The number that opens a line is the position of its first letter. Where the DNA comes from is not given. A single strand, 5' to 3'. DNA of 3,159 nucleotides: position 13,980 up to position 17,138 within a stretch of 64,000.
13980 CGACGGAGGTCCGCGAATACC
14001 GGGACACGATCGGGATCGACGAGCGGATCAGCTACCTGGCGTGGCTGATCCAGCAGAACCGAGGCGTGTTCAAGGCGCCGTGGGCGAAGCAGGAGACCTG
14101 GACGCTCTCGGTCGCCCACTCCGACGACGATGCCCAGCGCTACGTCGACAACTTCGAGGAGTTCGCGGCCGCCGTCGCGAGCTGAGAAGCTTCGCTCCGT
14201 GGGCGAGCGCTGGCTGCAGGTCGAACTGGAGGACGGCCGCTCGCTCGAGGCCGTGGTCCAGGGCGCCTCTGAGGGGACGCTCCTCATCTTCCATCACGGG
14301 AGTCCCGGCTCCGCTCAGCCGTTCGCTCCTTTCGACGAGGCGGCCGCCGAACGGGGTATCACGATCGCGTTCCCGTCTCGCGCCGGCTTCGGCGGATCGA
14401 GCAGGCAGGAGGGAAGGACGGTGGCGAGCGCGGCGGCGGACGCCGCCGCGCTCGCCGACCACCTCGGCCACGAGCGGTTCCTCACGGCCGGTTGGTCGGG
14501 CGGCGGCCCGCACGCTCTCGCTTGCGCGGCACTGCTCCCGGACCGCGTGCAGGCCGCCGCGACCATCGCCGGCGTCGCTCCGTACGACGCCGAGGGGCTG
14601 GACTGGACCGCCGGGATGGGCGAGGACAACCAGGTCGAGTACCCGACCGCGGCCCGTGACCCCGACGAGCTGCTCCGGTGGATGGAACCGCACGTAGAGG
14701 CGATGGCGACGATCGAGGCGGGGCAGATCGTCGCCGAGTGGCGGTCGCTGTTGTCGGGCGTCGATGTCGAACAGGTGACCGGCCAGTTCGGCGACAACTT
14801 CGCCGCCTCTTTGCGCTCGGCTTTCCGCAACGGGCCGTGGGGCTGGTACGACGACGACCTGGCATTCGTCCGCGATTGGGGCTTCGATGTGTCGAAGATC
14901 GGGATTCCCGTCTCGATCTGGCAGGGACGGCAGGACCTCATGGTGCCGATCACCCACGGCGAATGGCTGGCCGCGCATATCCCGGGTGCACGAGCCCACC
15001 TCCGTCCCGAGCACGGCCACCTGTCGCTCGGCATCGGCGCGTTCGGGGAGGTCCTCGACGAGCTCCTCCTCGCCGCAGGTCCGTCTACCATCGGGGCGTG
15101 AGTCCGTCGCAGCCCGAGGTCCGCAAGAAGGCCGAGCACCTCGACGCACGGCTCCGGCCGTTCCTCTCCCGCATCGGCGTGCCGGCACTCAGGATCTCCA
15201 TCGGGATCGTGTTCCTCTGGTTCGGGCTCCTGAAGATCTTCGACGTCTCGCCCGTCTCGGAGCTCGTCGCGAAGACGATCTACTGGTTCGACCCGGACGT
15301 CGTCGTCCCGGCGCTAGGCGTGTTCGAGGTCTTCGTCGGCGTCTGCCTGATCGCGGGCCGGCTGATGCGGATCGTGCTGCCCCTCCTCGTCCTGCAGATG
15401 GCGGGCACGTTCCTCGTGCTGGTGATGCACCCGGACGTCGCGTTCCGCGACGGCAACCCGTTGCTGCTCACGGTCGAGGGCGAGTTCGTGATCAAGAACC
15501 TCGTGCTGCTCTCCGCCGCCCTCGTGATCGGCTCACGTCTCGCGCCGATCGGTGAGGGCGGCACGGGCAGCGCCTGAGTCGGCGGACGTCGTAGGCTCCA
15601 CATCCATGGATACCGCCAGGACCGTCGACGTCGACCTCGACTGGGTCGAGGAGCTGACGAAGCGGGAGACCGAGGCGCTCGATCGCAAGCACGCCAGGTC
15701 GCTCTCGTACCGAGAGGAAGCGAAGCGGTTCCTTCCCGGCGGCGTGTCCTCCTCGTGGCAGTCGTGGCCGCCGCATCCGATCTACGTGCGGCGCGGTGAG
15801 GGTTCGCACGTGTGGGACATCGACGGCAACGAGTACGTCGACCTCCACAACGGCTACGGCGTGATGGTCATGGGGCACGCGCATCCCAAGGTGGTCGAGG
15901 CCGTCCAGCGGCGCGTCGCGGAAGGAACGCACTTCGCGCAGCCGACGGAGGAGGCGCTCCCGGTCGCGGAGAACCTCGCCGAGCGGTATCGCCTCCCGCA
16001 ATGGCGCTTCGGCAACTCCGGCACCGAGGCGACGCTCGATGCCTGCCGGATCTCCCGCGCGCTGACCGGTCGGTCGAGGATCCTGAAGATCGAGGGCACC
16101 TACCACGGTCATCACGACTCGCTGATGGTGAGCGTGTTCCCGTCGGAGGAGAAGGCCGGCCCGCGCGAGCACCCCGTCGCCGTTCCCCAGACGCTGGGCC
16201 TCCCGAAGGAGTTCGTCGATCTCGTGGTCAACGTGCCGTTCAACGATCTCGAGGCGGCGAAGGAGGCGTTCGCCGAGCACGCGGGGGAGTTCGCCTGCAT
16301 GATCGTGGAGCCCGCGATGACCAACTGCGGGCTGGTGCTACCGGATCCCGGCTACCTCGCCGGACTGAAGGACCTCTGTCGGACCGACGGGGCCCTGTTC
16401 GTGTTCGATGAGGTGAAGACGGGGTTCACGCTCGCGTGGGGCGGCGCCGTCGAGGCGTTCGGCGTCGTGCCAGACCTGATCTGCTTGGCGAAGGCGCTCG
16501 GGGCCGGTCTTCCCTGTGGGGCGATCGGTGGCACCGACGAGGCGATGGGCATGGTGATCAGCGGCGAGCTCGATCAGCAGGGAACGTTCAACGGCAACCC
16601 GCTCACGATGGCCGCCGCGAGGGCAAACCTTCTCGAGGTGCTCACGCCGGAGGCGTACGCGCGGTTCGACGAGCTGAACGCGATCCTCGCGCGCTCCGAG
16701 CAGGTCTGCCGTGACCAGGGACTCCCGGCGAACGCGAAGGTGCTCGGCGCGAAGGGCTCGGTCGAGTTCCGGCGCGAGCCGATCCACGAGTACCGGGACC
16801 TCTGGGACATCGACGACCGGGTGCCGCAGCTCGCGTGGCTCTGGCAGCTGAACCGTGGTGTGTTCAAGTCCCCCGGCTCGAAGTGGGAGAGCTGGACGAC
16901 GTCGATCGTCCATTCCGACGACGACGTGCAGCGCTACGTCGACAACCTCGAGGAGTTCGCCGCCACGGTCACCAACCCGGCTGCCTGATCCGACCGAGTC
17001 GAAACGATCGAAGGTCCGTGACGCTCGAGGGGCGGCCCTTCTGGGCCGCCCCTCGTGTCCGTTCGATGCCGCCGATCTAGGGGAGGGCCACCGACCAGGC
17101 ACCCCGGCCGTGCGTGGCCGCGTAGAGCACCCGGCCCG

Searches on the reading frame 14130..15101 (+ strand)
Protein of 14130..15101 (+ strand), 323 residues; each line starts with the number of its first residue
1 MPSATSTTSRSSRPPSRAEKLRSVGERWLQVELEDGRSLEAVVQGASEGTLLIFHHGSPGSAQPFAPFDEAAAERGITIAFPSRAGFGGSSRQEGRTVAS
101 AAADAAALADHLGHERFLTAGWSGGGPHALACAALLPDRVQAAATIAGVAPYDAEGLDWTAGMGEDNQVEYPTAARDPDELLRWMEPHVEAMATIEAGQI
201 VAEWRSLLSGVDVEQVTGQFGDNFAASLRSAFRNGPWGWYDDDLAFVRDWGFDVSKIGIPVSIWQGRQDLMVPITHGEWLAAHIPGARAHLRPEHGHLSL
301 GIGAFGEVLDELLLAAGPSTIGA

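Call 7: search_protein_families(library=ncbifam, proteins=[window:14130-15101:+])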
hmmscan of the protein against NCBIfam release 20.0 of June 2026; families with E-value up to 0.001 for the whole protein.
window:14130-15101:+ (323 aa): 13 families
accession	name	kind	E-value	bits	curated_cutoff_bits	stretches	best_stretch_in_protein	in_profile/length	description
NF051488.1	bifunc_PcaDC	exception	1.4e-12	47.4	390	1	84-152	46-115/375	bifunctional 3-oxoadipate enol-lactonase/4-carboxymuconolactone decarboxylase PcaDC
TIGR02427.1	protocat_pcaD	equivalog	3.8e-12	46.1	255.85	2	84-146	47-110/251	3-oxoadipate enol-lactonase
NF050089.1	i_nPHAscl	equivalog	2.3e-08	33.4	300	1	33-143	3-112/288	intracellular short-chain-length polyhydroxyalkanoate depolymerase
NF011457.0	PRK14875.1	equivalog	8.4e-07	28.3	307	1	23-148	107-231/372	acetoin dehydrogenase dihydrolipoyllysine-residue acetyltransferase subunit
TIGR01738.1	bioH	equivalog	9.5e-07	28.7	206.95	1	85-164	39-113/245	pimeloyl-ACP methyl ester esterase BioH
TIGR03611.1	RutD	equivalog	3.4e-06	26.6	238.5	0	253-298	193-238/258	pyrimidine utilization protein D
NF058673.1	LipAdnlyCyLipJMY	equivalog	3.5e-06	26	800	0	85-182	70-169/449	bifunctional lipase/adenylate cyclase LipJ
NF050058.1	e_dPHAscl_type1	hypoth_equivalog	6.2e-05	22.6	150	0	51-158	24-147/276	extracellular catalytic domain type 1 short-chain-length polyhydroxyalkanoate depolymerase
NF002873.0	PRK03204.1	equivalog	7.9e-05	22.1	466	1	47-142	32-128/286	haloalkane dehalogenase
TIGR01250.1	pro_imino_pep_2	subfamily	0.00027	20.6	167.65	0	33-142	9-123/288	proline iminopeptidase-family hydrolase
TIGR03343.1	biphenyl_bphD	equivalog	0.00036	19.8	462.15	0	261-298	226-263/282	2-hydroxy-6-oxo-6-phenylhexa-2,4-dienoate hydrolase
NF045632.1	hydroxlase_HsaD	equivalog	0.00039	19.5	400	0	46-141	32-130/290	4,5:9,10-diseco-3-hydroxy-5,9,17-trioxoandrosta-1(10),2-diene-4-oate hydrolase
NF051487.1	bifunc_PcaCD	exception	0.00054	19.2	430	0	249-300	345-396/413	bifunctional 4-carboxymuconolactone decarboxylase/3-oxoadipate enol-lactonase PcaCD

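Call 8: search_protein_families(library=pfam, proteins=[window:14130-15101:+])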
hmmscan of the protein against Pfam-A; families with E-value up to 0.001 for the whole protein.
window:14130-15101:+ (323 aa): 3 families
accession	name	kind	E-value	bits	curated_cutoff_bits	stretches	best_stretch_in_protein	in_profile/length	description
PF00561.26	Abhydrolase_1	-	9.3e-20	71.8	25.8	1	51-300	2-241/245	alpha/beta hydrolase fold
PF12697.13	Abhydrolase_6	-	1.8e-07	32.5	26.3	1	52-298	1-205/217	Alpha/beta hydrolase family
PF12146.15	Hydrolase_4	-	3.7e-05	23.6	27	0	51-148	6-109/239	Serine aminopeptidase, S33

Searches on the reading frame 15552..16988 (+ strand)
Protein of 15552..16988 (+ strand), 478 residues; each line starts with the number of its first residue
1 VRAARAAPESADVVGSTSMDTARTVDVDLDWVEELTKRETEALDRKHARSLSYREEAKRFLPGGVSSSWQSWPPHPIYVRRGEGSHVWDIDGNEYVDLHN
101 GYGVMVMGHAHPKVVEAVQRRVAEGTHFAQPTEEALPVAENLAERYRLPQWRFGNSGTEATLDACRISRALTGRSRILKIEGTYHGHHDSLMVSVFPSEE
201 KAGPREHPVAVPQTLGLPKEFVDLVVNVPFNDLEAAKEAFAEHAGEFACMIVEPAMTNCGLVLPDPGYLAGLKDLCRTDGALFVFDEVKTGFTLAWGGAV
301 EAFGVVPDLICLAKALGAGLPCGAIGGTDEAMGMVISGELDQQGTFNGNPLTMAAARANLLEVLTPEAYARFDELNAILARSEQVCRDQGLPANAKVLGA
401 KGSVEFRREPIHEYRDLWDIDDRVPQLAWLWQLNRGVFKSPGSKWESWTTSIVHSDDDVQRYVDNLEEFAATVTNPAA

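Call 7: search_protein_families(library=ncbifam, proteins=[window:15552-16988:+])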
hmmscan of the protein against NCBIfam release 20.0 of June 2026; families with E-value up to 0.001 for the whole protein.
window:15552-16988:+ (478 aa): 69 families (the best 25 are shown)
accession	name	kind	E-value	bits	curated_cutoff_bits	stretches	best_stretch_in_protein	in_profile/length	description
NF000818.0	PRK00062.1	subfamily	7.3e-109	364.3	398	1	48-473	4-427/429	glutamate-1-semialdehyde 2,1-aminomutase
TIGR00713.1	hemL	equivalog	1.5e-104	350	527.3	1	55-471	7-421/423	glutamate-1-semialdehyde 2,1-aminomutase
NF041362.1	GntE_guanitoxin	equivalog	5.7e-94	315.1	525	1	46-461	4-424/426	guanitoxin biosynthesis PLP-dependent transaminase GntE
NF009055.0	PRK12389.1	equivalog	6.1e-90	301.9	637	1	47-469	3-424/431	glutamate-1-semialdehyde 2,1-aminomutase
NF005453.0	PRK07046.1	subfamily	4.9e-80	269.3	425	1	25-473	5-451/453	transaminase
NF001864.0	PRK00615.1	equivalog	2.2e-63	214.3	706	1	55-460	12-416/433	glutamate-1-semialdehyde aminotransferase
NF002874.0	PRK03244.1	equivalog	6.6e-52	176.6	457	1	76-365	26-301/399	acetylornithine transaminase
NF004856.0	PRK06209.1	equivalog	3.3e-51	174.2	486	1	45-406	6-360/450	glutamate-1-semialdehyde 2,1-aminomutase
TIGR00707.1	argD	subfamily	2e-49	168.4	410.05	1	72-381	6-304/381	acetylornithine/succinylornithine family transaminase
NF004426.0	PRK05769.1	equivalog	1.6e-47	162.3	552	1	74-382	35-354/441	acetyl ornithine aminotransferase family protein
NF005993.0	PRK08117.1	subfamily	6e-47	160.2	574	1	77-362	27-322/433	aspartate aminotransferase family protein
TIGR00700.1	GABAtrnsam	equivalog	2.2e-46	158.3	506.65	1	76-406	16-357/420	4-aminobutyrate--2-oxoglutarate transaminase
NF004714.0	PRK06058.1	subfamily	2.5e-45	154.9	639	1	75-380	42-356/447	4-aminobutyrate--2-oxoglutarate transaminase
NF049976.1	AmadipTransam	equivalog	1.9e-44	152.2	650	1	75-374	14-316/416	2-aminoadipate transaminase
NF002797.0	PRK02936.1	equivalog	3.4e-43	147.8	496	1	70-369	6-289/385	acetylornithine transaminase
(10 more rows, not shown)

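Call 8: search_protein_families(library=pfam, proteins=[window:15552-16988:+])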
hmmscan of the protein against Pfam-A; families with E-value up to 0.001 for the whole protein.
window:15552-16988:+ (478 aa): 1 family
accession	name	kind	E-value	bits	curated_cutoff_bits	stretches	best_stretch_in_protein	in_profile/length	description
PF00202.27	Aminotran_3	-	2.2e-61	208.2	30.5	1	75-421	9-358/403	Aminotransferase class-III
